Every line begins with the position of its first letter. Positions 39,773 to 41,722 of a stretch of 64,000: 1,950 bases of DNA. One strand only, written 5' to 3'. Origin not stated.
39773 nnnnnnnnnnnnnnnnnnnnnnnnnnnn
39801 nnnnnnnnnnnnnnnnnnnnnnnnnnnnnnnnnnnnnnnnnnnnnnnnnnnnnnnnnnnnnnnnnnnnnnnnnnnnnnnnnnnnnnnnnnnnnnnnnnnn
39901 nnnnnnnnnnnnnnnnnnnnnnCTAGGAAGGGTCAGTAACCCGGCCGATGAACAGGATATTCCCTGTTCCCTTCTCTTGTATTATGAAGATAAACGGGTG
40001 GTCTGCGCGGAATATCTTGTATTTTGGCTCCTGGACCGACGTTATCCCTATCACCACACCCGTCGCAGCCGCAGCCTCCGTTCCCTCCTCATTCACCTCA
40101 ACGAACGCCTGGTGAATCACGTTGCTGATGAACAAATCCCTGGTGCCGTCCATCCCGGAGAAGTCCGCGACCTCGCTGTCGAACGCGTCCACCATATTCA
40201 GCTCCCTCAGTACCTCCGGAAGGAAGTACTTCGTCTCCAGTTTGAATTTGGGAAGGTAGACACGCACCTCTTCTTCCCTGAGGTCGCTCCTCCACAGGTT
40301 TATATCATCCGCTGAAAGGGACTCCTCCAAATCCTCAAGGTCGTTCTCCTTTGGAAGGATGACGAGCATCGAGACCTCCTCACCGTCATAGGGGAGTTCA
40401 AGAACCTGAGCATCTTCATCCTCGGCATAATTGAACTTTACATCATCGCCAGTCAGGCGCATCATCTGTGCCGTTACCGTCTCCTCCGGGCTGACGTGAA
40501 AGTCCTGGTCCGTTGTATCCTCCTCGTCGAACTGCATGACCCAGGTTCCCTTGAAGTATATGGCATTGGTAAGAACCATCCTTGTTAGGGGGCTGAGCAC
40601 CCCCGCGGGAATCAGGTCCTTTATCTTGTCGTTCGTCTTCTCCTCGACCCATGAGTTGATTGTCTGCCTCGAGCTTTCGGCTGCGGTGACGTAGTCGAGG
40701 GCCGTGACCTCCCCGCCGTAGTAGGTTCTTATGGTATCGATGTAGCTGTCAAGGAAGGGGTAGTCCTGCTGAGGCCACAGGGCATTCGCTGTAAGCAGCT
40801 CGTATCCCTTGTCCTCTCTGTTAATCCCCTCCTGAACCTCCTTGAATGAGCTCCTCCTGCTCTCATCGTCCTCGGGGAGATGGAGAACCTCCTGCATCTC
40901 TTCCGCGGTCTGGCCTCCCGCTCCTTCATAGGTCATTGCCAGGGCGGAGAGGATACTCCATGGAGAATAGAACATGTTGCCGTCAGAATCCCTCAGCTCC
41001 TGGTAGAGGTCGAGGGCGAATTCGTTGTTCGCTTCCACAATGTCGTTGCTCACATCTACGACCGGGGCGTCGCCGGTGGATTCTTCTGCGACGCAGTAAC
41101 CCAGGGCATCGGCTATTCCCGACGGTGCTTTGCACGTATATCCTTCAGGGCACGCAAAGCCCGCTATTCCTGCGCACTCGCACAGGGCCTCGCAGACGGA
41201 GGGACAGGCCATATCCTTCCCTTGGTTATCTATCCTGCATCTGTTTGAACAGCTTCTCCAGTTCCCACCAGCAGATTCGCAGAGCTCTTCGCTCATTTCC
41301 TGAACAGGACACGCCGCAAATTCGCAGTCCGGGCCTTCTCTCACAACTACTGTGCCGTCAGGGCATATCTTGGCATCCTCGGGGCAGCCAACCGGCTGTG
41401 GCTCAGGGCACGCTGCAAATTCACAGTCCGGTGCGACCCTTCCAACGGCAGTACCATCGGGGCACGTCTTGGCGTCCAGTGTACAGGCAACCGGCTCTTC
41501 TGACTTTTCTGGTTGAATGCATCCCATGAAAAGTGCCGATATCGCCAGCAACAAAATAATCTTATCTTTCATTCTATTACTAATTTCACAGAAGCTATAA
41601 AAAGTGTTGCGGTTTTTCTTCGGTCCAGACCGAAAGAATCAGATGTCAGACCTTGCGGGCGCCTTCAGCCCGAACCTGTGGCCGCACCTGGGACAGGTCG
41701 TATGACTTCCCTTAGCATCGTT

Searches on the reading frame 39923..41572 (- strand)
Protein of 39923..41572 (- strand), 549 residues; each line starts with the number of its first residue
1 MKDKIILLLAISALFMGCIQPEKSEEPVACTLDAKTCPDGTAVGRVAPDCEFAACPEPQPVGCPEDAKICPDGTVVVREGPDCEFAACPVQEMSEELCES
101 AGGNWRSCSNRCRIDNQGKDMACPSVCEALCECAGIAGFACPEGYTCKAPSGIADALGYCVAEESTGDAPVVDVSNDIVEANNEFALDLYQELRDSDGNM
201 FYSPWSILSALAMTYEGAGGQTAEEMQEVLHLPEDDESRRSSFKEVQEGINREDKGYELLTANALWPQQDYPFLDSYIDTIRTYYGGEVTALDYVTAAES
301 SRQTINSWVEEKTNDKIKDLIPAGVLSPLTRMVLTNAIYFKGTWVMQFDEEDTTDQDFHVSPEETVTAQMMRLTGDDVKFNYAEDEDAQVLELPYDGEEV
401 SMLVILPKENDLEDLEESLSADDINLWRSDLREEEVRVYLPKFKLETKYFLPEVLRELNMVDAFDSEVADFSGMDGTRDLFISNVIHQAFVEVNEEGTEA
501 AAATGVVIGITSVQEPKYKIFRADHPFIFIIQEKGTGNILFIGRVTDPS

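Call 20: search_protein_families(library=pfam, proteins=[window:39923-41572:-], max_evalue=0.001)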
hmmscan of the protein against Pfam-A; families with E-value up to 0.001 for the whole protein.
window:39923-41572:- (549 aa): 1 family
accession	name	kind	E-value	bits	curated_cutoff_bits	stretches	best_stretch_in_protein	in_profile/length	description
PF00079.25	Serpin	-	2.5e-127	425.6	27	1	180-548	1-370/370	Serpin (serine protease inhibitor)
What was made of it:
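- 39923..41572 (-): Serpin (549 aa) with a lipobox-like signal and a Cys-rich N-terminal extension. It has no module and no dockerin, and any association with the proteases is only loose. Pfam Serpin 425.6 bits (call 20).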
